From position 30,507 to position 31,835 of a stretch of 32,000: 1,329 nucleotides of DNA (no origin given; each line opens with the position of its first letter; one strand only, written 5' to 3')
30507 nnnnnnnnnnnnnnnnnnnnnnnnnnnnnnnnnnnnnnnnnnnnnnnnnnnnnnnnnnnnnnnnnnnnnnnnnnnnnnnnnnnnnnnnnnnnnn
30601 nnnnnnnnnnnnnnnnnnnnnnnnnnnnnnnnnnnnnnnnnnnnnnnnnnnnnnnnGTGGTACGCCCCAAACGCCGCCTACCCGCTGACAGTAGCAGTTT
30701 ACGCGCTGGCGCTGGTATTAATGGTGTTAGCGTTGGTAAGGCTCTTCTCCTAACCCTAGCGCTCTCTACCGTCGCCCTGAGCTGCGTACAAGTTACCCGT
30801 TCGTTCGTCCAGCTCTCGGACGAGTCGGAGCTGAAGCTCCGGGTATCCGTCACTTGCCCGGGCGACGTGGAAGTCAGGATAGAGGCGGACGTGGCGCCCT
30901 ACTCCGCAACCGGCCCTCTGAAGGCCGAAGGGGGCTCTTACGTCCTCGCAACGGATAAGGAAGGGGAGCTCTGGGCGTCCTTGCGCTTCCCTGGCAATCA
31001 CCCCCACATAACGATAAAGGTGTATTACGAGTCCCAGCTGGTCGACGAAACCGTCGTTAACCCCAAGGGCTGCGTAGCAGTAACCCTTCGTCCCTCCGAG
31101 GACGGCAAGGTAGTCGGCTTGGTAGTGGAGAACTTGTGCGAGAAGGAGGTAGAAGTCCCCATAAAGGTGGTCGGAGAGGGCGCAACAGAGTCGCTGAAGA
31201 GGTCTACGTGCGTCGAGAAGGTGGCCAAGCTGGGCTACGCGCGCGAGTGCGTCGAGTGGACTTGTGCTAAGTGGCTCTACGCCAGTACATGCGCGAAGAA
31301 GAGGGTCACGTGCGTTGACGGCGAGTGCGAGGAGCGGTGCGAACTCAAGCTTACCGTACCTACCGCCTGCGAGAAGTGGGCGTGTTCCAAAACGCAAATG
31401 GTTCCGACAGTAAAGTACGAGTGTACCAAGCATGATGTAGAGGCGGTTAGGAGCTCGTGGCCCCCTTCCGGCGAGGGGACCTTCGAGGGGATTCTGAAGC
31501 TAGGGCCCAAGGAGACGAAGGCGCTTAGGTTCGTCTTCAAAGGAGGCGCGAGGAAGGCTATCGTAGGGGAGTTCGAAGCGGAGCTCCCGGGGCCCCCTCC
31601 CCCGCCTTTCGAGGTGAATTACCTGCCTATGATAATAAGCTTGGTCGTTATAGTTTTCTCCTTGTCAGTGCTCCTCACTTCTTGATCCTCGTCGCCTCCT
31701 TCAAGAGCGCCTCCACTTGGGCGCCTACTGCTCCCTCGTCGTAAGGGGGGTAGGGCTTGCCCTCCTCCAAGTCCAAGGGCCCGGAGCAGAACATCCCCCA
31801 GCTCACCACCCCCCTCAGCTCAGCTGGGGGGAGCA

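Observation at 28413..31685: Translationally coupled operon of three paralogous Cys-rich envelope proteins sharing an unassigned C-[LV]-E-W-x-C-x-[KR]-W motif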

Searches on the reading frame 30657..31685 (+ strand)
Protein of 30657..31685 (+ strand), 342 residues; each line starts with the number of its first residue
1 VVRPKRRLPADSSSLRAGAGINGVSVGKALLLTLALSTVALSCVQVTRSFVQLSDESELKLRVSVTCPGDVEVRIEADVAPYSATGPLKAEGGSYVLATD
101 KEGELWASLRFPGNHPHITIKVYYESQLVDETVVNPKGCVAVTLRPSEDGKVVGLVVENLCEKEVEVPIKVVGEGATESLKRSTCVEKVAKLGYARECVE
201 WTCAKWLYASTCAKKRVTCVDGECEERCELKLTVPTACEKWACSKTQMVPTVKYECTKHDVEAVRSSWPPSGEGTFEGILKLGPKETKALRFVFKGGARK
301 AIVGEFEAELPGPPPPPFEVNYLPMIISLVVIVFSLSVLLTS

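Call 4: search_protein_families(library=pfam, proteins=[window:30657-31685:+], max_evalue=1)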
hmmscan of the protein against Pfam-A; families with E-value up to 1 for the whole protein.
window:30657-31685:+ (342 aa): 1 family
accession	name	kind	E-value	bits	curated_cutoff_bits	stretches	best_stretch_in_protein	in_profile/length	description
PF14494.11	DUF4436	-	0.95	9.2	23.2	0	309-340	218-249/255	Domain of unknown function (DUF4436)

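Call 5: search_protein_families(library=ncbifam, proteins=[window:30657-31685:+], max_evalue=1)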
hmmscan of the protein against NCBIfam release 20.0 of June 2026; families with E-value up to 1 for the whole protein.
window:30657-31685:+ (342 aa): 0 families

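Call 13: find_homologous_proteins(query=window:30657-31685:+, max_evalue=0.01)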
Query window:30657-31685:+ (342 aa): 1 proteins with E <= 0.01 among 5923 candidates.
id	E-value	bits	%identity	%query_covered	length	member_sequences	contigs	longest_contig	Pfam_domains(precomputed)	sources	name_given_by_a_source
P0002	9.4e-179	612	100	80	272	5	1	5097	-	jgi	-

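Call 55: search_protein_families(library=phrogs, proteins=[window:30657-31685:+], max_evalue=0.1)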
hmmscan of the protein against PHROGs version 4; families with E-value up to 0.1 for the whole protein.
window:30657-31685:+ (342 aa): 0 families

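Call 80: search_protein_families(library=padloc, proteins=[window:30657-31685:+], max_evalue=0.1)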
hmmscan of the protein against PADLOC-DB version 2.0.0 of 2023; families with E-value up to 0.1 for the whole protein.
window:30657-31685:+ (342 aa): 0 families

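Call 85: search_dna_similar(query=window:30657-31685:+, collection=phages, mode=protein, max_evalue=0.01)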
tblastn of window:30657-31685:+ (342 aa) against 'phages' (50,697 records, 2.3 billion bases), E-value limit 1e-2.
No match.
